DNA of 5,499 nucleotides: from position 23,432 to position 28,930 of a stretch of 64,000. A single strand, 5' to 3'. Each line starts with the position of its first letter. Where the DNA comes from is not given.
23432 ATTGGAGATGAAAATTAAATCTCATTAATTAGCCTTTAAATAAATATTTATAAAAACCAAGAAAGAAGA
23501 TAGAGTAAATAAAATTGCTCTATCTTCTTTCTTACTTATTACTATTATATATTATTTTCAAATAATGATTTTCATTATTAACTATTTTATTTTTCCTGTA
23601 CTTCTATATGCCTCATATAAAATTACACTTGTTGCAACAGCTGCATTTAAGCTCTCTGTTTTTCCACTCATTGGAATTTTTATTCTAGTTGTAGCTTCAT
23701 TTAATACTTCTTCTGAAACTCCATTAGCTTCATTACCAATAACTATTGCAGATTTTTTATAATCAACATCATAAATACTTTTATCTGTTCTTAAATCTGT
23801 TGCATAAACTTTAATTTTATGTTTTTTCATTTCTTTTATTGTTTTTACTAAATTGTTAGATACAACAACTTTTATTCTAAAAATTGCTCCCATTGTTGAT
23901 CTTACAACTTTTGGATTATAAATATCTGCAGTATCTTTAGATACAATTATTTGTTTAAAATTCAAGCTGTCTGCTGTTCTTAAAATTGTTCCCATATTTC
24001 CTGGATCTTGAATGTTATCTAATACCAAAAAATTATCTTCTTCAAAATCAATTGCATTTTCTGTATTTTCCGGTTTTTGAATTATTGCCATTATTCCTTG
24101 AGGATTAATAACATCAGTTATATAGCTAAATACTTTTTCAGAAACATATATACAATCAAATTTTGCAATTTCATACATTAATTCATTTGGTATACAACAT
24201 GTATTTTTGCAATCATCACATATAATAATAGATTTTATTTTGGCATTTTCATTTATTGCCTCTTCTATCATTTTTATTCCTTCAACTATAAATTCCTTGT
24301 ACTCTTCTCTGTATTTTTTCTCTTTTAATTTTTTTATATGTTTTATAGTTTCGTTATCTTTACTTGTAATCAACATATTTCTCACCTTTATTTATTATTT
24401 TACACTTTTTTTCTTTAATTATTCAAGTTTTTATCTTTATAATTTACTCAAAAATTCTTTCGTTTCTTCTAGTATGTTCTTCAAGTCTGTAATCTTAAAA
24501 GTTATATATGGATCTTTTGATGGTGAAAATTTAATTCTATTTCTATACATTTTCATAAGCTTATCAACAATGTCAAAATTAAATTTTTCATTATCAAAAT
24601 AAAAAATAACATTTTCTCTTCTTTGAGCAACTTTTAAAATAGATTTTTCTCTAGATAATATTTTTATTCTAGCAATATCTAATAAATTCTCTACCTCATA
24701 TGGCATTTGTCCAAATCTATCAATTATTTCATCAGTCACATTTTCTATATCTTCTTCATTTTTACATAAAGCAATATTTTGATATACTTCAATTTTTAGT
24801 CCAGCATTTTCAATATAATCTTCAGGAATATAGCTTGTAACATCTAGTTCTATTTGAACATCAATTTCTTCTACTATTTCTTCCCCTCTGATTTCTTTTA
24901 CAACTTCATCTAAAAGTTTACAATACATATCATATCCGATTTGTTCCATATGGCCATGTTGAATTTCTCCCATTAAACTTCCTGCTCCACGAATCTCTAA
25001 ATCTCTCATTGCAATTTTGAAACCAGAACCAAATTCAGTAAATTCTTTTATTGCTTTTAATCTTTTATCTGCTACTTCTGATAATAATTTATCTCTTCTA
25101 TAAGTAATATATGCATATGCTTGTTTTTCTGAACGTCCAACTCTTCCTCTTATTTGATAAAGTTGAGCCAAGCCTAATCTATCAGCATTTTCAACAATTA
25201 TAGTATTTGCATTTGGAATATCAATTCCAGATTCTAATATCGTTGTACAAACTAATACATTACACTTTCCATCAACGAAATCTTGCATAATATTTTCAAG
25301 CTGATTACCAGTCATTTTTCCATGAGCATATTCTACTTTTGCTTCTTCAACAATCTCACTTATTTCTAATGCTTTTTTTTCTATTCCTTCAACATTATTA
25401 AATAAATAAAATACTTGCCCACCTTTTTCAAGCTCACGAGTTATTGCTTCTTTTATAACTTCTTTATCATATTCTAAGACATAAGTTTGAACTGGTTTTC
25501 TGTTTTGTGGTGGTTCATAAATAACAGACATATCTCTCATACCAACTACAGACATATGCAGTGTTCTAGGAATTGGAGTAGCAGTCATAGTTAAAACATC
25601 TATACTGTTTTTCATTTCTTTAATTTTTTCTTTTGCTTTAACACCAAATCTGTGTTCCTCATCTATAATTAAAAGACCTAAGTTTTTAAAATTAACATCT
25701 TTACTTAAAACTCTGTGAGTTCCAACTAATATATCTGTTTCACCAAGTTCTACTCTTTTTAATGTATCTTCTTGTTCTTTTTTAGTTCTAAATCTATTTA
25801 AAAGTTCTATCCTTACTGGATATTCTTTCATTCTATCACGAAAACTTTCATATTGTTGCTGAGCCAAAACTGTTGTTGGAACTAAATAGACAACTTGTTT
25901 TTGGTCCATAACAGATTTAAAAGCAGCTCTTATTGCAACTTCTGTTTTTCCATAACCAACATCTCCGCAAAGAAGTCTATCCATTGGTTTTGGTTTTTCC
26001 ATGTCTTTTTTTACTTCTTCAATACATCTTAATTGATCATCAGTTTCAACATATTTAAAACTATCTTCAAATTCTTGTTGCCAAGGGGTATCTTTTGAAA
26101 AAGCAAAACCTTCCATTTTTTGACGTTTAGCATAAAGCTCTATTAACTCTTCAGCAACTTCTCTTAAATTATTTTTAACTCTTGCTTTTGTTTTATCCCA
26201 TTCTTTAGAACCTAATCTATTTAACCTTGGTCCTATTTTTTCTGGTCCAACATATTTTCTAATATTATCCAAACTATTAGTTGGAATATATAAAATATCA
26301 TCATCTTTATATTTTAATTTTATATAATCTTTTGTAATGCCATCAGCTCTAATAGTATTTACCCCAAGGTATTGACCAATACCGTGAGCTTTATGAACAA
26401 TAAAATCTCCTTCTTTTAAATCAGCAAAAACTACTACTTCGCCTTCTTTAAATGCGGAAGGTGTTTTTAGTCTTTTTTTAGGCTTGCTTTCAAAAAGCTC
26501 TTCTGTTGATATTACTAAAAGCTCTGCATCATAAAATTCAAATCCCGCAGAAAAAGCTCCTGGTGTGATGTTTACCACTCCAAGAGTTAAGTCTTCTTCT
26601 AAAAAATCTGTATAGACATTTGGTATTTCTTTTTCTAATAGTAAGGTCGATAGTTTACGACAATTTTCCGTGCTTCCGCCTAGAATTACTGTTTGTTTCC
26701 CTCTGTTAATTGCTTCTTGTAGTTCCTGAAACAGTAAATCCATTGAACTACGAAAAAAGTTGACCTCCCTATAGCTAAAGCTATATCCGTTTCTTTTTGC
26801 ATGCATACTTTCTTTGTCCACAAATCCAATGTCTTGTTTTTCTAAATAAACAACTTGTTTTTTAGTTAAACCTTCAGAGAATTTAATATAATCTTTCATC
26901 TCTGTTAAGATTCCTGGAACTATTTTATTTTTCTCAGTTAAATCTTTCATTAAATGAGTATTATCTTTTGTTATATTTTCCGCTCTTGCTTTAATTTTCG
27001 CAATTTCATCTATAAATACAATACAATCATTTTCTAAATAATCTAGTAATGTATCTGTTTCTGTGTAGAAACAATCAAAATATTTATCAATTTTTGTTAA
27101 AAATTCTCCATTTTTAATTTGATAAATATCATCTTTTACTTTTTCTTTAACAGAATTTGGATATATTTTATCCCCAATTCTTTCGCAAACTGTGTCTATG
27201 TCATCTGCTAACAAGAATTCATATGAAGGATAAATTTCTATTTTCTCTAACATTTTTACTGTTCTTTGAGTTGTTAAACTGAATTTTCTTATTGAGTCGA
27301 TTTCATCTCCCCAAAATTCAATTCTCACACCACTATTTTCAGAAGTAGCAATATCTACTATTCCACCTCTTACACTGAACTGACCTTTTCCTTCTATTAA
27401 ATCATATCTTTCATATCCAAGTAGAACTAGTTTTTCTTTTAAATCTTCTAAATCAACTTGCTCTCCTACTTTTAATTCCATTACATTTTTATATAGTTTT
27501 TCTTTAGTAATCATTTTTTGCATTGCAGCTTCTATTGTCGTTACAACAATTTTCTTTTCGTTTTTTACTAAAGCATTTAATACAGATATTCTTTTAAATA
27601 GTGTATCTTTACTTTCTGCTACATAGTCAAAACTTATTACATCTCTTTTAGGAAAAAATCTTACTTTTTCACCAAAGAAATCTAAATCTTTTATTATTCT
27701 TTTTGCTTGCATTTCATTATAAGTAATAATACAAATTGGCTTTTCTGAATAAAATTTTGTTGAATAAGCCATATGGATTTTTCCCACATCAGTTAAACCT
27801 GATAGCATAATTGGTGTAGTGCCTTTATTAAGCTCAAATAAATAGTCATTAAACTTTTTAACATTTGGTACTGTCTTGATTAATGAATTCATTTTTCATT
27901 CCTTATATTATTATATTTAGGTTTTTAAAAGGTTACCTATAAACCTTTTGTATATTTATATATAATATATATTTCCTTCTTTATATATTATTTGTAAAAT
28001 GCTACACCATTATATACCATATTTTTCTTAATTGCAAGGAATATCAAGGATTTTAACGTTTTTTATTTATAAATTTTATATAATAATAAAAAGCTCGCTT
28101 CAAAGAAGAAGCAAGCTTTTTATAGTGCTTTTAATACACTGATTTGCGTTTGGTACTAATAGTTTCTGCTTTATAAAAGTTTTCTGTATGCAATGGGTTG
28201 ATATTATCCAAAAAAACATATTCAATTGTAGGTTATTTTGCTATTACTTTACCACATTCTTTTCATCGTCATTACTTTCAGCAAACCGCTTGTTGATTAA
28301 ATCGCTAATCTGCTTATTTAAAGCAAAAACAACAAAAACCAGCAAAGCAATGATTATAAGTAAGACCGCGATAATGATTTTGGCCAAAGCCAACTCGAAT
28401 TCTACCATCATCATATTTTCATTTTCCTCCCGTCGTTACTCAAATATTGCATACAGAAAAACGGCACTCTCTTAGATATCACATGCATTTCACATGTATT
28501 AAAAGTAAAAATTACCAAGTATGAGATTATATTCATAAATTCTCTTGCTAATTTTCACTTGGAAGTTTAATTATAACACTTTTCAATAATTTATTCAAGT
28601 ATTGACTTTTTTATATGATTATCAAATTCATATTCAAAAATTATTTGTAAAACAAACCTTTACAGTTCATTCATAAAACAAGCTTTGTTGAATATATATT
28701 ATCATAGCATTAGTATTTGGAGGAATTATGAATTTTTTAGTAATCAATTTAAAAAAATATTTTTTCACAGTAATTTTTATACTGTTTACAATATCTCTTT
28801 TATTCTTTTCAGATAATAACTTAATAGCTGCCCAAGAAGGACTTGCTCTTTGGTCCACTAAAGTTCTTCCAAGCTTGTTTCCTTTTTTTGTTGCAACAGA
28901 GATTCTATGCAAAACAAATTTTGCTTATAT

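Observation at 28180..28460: GC-richer 281-bp module: a 56-aa hydrophobic ORF bracketed by a perfect 15-bp inverted repeat (type I toxin-like or MITE-like)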

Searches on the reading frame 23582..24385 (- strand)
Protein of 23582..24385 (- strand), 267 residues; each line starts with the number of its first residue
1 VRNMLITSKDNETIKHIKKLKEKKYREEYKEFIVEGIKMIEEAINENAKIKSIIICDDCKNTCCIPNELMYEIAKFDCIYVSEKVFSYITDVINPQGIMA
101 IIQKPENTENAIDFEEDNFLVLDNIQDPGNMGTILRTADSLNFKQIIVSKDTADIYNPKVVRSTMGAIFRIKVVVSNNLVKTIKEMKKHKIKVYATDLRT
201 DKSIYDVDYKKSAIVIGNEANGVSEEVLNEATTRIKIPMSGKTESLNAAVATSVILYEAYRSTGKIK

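Call 7: search_protein_families(library=pfam, proteins=[window:23582-24385:-], max_evalue=0.1)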
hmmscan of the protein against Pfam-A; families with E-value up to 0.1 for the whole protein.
window:23582-24385:- (267 aa): 5 families
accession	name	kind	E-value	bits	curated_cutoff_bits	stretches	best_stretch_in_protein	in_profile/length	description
PF00588.24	SpoU_methylase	-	7.3e-44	149.8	29.7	1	119-257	3-142/142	SpoU rRNA Methylase family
PF22435.1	MRM3-like_sub_bind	-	3.2e-21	76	27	1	11-100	1-84/84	MRM3-like substrate binding domain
PF08032.17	SpoU_sub_bind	-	1.1e-07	32.4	22.8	1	33-107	1-75/76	RNA 2'-O ribose methyltransferase substrate binding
PF25157.1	Vps8_C_schizo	-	0.063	13.4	27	0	179-194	13-28/37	Schizosaccharomyces Vps8, C-terminal domain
PF22655.1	SpoU_sub_bind_like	-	0.078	13.9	27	0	20-59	11-50/90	SpoU L30e-like domain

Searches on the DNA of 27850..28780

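Call 19: search_rna_families(source=window, start=27850, end=28780, threshold=evalue, max_evalue=10, show_alignments=2)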
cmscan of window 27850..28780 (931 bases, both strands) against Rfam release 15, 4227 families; matches with E-value up to 10: 11.
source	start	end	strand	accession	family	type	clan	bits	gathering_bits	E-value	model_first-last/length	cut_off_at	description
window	28084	28162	-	RF00506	Thr_leader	Cis-reg; leader;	-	28.2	55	0.0053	1-118/118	no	Threonine operon leader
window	28081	28124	-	RF04343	Plastid-psbA-2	Cis-reg;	CL00153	24.8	55.8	0.037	1-60/60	no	Plastid-psbA-2 3UTR RNA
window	28069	28125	+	RF00506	Thr_leader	Cis-reg; leader;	-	20.3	55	0.39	1-118/118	no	Threonine operon leader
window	28128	28188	-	RF02418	Spd-sr07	Gene; sRNA;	-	18.6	55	4.9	1-63/63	no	Streptococcus sRNA Spd-sr07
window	28053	28118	-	RF02527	SSRC38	Gene; sRNA;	-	18.1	80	1.5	1-166/166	no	Streptococcus sRNA SSRC38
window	28085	28164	-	RF00513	Trp_leader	Cis-reg; leader;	-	17.1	41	1.6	1-100/100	no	Tryptophan operon leader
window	27987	28035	-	RF03628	mir-2355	Gene; miRNA;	-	16.9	80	2.4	1-71/71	no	mir-2355 microRNA precursor family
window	28082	28127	-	RF03483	MIR319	Gene; miRNA;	-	16.4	54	2.6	1-92/92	no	MIR319 microRNA precursor family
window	28309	28394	+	RF02615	BSR0626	Gene; sRNA;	-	15.5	155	6.5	1-128/128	no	Brucella sRNA 0626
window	28343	28423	-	RF01715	Pedo-repair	Cis-reg;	-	15.4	150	0.9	1-211/211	no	Pedo-repair RNA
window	28076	28130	+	RF04033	mir-8512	Gene; miRNA;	-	14.1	90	9.3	1-61/61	no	mir-8512 microRNA precursor family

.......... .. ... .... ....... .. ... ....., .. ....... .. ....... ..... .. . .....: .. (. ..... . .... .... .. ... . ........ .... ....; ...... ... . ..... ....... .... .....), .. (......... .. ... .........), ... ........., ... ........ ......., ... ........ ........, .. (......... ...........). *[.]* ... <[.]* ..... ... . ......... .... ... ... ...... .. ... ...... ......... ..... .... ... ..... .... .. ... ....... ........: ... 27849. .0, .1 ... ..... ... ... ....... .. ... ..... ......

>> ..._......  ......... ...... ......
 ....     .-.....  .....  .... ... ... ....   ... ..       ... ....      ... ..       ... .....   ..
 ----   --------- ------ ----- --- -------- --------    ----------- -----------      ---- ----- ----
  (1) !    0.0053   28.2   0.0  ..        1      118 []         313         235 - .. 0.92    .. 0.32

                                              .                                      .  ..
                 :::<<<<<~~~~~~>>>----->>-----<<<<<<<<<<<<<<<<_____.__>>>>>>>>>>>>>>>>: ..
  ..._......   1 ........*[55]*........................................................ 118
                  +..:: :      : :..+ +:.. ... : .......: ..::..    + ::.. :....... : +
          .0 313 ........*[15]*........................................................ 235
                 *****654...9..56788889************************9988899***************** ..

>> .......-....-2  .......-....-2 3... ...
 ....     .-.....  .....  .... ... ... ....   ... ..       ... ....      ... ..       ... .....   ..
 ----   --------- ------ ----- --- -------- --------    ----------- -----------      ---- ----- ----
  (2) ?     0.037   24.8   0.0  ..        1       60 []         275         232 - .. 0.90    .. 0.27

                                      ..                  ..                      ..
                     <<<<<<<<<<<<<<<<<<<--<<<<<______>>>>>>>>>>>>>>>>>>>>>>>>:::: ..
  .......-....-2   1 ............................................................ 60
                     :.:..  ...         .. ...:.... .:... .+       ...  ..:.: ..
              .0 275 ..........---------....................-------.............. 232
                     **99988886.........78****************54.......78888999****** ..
